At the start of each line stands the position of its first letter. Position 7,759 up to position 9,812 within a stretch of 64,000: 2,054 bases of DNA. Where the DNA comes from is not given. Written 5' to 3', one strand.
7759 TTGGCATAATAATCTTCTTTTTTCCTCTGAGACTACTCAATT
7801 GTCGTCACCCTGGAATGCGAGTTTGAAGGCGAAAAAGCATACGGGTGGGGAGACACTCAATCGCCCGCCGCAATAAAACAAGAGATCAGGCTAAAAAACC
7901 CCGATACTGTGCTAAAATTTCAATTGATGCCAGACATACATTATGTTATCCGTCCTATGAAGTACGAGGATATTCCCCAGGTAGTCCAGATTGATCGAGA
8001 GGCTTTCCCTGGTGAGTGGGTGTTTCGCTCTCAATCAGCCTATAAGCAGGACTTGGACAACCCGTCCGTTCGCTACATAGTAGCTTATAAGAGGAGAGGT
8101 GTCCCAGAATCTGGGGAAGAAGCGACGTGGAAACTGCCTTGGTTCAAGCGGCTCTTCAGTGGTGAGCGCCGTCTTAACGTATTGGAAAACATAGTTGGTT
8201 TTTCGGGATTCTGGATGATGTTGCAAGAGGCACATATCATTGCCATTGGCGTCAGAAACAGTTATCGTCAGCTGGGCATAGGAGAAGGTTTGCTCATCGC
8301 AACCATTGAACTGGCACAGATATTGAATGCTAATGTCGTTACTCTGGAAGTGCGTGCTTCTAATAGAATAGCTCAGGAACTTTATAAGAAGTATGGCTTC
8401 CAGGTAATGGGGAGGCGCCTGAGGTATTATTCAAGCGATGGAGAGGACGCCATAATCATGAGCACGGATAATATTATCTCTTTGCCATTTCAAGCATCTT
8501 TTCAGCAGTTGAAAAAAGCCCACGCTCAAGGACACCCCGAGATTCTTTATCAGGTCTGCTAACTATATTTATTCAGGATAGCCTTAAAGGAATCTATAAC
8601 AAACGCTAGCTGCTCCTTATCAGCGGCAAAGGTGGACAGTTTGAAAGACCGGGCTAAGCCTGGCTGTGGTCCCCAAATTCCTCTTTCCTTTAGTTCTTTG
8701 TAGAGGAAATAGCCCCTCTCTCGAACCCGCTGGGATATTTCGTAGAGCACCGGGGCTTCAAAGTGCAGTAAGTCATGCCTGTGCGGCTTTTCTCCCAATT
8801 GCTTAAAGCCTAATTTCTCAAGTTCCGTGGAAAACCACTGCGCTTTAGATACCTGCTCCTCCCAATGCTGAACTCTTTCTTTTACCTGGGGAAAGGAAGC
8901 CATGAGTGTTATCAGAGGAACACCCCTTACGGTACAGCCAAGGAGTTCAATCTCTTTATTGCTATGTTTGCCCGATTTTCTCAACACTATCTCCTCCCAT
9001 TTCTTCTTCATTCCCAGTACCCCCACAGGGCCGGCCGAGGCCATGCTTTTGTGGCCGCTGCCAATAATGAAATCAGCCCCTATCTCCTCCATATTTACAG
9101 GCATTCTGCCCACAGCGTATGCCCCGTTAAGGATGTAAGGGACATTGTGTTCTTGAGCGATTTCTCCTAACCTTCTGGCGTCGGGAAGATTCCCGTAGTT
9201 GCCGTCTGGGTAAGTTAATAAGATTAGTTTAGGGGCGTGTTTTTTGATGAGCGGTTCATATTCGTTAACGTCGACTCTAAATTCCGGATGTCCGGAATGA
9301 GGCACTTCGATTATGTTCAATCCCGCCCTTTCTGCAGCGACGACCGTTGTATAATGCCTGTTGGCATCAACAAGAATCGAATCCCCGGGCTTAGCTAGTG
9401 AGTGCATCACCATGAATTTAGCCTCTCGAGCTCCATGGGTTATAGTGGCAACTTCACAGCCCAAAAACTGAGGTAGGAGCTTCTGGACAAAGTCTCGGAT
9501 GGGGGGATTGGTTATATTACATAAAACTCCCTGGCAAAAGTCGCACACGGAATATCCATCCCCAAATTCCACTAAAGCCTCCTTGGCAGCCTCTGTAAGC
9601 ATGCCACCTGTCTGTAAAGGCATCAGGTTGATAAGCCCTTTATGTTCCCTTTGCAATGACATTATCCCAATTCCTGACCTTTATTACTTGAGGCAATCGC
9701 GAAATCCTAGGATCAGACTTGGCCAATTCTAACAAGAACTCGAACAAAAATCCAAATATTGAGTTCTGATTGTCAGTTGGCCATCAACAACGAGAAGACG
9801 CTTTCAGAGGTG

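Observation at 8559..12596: Indirect Cys-tRNA pathway (SepRS + SepCysS) in an operon, alongside canonical CysRS and cysK/cysE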

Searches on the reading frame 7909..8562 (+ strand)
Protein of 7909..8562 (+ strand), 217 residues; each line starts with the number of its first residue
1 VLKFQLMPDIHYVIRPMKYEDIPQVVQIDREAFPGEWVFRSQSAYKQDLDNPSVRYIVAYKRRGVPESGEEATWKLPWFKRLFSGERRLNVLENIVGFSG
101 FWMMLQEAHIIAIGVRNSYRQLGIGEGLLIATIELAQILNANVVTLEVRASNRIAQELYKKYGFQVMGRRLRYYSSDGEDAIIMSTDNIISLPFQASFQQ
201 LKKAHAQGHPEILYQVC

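Call 4: search_protein_families(library=pfam, proteins=[window:7909-8562:+], max_evalue=0.01)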
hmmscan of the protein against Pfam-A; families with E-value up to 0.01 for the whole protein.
window:7909-8562:+ (217 aa): 6 families
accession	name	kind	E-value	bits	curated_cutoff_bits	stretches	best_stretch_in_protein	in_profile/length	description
PF00583.31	Acetyltransf_1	-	3.6e-13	50.2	20.7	1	85-164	32-116/116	Acetyltransferase (GNAT) family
PF13508.13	Acetyltransf_7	-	3e-09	37.6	27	1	92-166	8-84/84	Acetyltransferase (GNAT) domain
PF13673.13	Acetyltransf_10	-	2.8e-08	34.2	23.6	1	97-170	41-113/128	Acetyltransferase (GNAT) domain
PF08445.16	FR47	-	0.00022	21.6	22.1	1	105-169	19-82/86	FR47-like protein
PF13302.13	Acetyltransf_3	-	0.00037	21.6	25.4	1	92-165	61-138/138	Acetyltransferase (GNAT) domain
PF13527.13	Acetyltransf_9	-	0.0091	16.4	25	0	108-166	73-126/127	Acetyltransferase (GNAT) domain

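Call 5: search_protein_families(library=ncbifam, proteins=[window:7909-8562:+], max_evalue=0.01)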
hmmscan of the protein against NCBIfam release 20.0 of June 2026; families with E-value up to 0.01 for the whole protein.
window:7909-8562:+ (217 aa): 15 families
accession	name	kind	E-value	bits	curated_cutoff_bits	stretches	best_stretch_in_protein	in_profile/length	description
TIGR01575.1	rimI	equivalog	3.1e-30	105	86.4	1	91-184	36-132/132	ribosomal protein S18-alanine N-acetyltransferase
NF007025.1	PRK09491.1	equivalog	1.5e-15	57.4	173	1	71-186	19-143/145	ribosomal protein S18-alanine N-acetyltransferase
NF053587.1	SpmdActasePaiA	equivalog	1.5e-06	28.1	250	1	110-185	93-168/172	spermidine/spermine N(1)-acetyltransferase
NF007807.0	PRK10514.1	equivalog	1.7e-06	28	134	1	102-169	65-127/147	acetyltransferase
TIGR03585.1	PseH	equivalog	1.1e-05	25.5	93.1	1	94-181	61-150/156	UDP-4-amino-4,6-dideoxy-N-acetyl-beta-L-altrosamine N-acetyltransferase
TIGR03448.1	mycothiol_MshD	equivalog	3.1e-05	23.5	163.1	1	110-173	231-294/294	mycothiol synthase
NF007853.0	PRK10562.1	equivalog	5.4e-05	23.4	125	1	92-172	53-128/146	N-acetyltransferase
NF000359.1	sat3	exception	9.2e-05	22.6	360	1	107-170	95-158/180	streptothricin N-acetyltransferase Sat3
NF007527.0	PRK10140.1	equivalog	0.00016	21.6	236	1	112-179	83-151/162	N-acetyltransferase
NF000360.1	sat4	exception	0.00021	21.4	380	1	108-168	97-157/180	streptothricin N-acetyltransferase Sat4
NF040503.1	resist_ArsN1a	equivalog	0.00039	20.2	170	1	111-179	80-148/159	arsinothricin resistance N-acetyltransferase ArsN1 family A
NF000487.1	stat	exception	0.0016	18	420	1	106-186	103-186/189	streptothricin N-acetyltransferase STAT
NF002959.0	PRK03624.1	equivalog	0.0058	16.3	124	0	110-166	75-131/147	GNAT family acetyltransferase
TIGR03103.1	trio_acet_GNAT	equivalog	0.0073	14.9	569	1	110-167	158-215/547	N-acetylglutaminylglutamine synthetase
NF049894.1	CG3035_N_ac_Glu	equivalog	0.0082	15.4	280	0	112-169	237-294/300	N-acetylglutamate synthase, CG3035 family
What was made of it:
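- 7909..8562 (+): RimI-type GNAT acetyltransferase, convergent with SepCysS and overlapping its 3' end by 4 nt; marks the downstream boundary. TIGR01575 scores 105 bits against a cut-off of 86.4 (call 5).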

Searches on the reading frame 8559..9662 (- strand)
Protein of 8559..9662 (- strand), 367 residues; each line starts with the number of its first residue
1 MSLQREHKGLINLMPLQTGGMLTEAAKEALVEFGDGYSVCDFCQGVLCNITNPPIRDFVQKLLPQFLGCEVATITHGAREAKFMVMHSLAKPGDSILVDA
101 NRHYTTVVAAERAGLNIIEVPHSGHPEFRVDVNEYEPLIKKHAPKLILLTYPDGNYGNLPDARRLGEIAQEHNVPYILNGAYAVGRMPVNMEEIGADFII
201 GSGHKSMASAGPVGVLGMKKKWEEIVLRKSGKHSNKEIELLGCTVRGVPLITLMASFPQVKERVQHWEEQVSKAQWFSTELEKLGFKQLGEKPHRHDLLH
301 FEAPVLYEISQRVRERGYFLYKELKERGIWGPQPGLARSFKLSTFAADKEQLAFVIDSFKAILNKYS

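Call 4: search_protein_families(library=pfam, proteins=[window:8559-9662:-], max_evalue=0.01)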
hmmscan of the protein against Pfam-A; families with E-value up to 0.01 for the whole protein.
window:8559-9662:- (367 aa): 4 families
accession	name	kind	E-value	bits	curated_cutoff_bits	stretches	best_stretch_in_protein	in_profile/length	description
PF05889.19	SepSecS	-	1.2e-39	136.6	21.1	1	50-333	57-343/389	O-phosphoseryl-tRNA(Sec) selenium transferase, SepSecS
PF00266.25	Aminotran_5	-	3.6e-17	62.8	21.5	1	75-225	67-220/371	Aminotransferase class-V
PF00155.27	Aminotran_1_2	-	3e-13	50.2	19.7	1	56-220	44-235/361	Aminotransferase class I and II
PF01041.23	DegT_DnrJ_EryC1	-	0.0015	18.3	19.8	1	62-185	32-151/360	DegT/DnrJ/EryC1/StrS aminotransferase family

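Call 5: search_protein_families(library=ncbifam, proteins=[window:8559-9662:-], max_evalue=0.01)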
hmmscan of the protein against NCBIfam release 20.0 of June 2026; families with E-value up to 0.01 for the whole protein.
window:8559-9662:- (367 aa): 40 families (the best 25 are shown)
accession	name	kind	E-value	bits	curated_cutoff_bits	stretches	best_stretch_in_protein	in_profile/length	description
TIGR02539.1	SepCysS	equivalog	1.7e-163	543.9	365.25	1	4-366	2-369/370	O-phospho-L-seryl-tRNA:Cys-tRNA synthase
NF006810.0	PRK09331.1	subfamily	5.1e-152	506.2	301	1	3-366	15-392/397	Sep-tRNA:Cys-tRNA synthetase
TIGR01979.1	sufS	subfamily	2.9e-12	46.1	475.1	1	86-222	101-237/403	SufS family cysteine desulfurase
NF041166.1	f2_encap_cargo1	exception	4.5e-10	39.3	800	1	91-219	333-461/623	family 2A encapsulin nanocompartment cargo protein cysteine desulfurase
TIGR04343.1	egtE_PLP_lyase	equivalog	3e-09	36.1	400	1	73-225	75-222/370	ergothioneine biosynthesis PLP-dependent enzyme EgtE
NF008126.0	PRK10874.1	equivalog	3.8e-09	36.2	607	1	75-261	87-277/401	cysteine desulfurase CsdA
TIGR01977.1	am_tr_V_EF2568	hypoth_equivalog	4.3e-09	35.9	377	1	75-224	68-218/376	cysteine desulfurase family protein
NF041364.1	GntC_guanitoxin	equivalog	1e-08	34.5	415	1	73-182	64-176/356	guanitoxin biosynthesis PLP-dependent (S)-gamma-hydroxy-L-arginine cyclodehydratase GntC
TIGR03392.1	FeS_syn_CsdA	equivalog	1.9e-08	33.9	493.6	1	74-226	83-240/398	cysteine desulfurase CsdA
TIGR03947.1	viomycin_VioD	equivalog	5.2e-08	32.2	390.9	1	72-169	72-168/359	capreomycidine synthase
NF006229.0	PRK08361.1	equivalog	6.1e-08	32.1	624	1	22-179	51-204/391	aspartate aminotransferase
TIGR03402.1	FeS_nifS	equivalog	7.4e-08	31.6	530.75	1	110-225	106-217/379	cysteine desulfurase NifS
TIGR03301.1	PhnW-AepZ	equivalog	1.4e-07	31.2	360.8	1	85-210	66-192/355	2-aminoethylphosphonate aminotransferase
NF040779.1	Sec_lyase_SclA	exception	3.9e-07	29.3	525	1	74-225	66-218/378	selenocysteine lyase SclA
TIGR03403.1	nifS_epsilon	equivalog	9.7e-07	27.9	587.7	1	104-235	104-231/382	NifS family cysteine desulfurase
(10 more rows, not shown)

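Call 21: search_solved_structures(query=window:8559-9662:-, show_alignments=2, max_evalue=0.00001)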
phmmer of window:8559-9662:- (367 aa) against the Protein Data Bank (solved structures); distinct sequences matched with E-value up to 0.00001: 37.
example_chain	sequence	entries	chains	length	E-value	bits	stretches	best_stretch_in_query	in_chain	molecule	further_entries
2e7i_A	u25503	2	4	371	9.7e-145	485.4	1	4-367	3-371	Sep-tRNA:Cys-tRNA synthase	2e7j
3wkr_A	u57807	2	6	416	3.1e-116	391.6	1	9-363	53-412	O-phospho-L-seryl-tRNA:Cys-tRNA synthase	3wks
5x6b_I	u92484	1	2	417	3.1e-116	391.6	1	9-363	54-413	O-phospho-L-seryl-tRNA:Cys-tRNA synthase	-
5b7s_A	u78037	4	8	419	3.8e-10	42.6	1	60-221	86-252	Cysteine desulfurase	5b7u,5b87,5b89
4w91_A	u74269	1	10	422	1e-09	41.2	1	75-217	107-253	Aminotransferase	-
8d8s_A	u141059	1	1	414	9e-09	38.1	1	74-220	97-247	Cysteine desulfurase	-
5ofy_A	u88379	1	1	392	2.4e-07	33.3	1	86-217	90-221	Serine--pyruvate aminotransferase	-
5luc_A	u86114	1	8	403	2.6e-07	33.3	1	86-217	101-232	Serine--pyruvate aminotransferase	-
8kg1_A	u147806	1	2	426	3.2e-07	33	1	71-216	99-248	cysteine desulfurase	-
5f9s_A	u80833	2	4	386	1.2e-06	31.1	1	86-217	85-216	Serine--pyruvate aminotransferase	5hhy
2yob_A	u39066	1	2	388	1.2e-06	31.1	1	86-217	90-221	SERINE--PYRUVATE AMINOTRANSFERASE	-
4cbr_A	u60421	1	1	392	1.2e-06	31.1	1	86-217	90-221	SERINE--PYRUVATE AMINOTRANSFERASE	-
1h0c_A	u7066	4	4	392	1.2e-06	31.1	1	86-217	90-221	SERINE--GLYOXYLATE AMINOTRANSFERASE | Serine--pyruvate aminotransferase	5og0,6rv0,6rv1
7ns7_A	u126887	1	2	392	1.2e-06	31.1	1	86-217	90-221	L-alanine:glyoxylate aminotransferase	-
4kxk_A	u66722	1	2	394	1.2e-06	31.1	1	86-217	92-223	Serine--pyruvate aminotransferase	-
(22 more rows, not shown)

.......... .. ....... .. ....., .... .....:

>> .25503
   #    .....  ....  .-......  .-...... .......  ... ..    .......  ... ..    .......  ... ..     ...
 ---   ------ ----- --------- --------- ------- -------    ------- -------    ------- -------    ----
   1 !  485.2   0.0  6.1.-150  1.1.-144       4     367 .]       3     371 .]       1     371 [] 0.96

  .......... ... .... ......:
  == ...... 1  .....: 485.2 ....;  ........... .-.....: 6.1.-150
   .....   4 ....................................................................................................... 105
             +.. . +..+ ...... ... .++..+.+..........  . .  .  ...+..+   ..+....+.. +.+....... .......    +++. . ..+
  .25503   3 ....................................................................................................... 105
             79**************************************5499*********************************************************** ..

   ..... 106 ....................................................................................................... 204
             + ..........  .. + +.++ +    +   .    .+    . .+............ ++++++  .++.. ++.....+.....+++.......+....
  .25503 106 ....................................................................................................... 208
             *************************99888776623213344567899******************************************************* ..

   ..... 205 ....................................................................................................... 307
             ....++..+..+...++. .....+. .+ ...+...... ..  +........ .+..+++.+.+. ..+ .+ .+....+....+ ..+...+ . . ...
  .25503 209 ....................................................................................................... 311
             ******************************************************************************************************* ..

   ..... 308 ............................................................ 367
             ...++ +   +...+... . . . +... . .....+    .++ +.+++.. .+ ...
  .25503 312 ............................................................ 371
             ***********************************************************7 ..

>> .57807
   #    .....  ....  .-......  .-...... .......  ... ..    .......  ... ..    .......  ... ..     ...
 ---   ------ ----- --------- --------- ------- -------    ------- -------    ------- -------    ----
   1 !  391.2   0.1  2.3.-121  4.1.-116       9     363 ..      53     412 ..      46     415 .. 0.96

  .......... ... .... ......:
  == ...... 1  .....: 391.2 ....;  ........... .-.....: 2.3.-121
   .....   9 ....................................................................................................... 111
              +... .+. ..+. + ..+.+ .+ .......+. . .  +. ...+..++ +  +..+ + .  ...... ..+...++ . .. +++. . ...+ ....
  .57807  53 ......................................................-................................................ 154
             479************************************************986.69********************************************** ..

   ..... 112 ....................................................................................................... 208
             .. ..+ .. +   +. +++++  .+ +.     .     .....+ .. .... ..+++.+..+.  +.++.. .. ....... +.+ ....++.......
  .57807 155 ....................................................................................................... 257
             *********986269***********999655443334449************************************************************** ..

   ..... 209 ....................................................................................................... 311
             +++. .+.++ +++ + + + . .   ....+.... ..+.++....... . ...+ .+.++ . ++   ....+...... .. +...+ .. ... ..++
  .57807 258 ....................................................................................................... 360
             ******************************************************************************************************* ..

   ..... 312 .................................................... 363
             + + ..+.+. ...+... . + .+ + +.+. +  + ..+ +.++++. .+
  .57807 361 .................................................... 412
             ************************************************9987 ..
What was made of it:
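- On SepCysS (TIGR02539): PDB: 485 bits to 2E7I (call 21).
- However, the remaining N-terminus matches that of A. fulgidus SepCysS (call 21).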
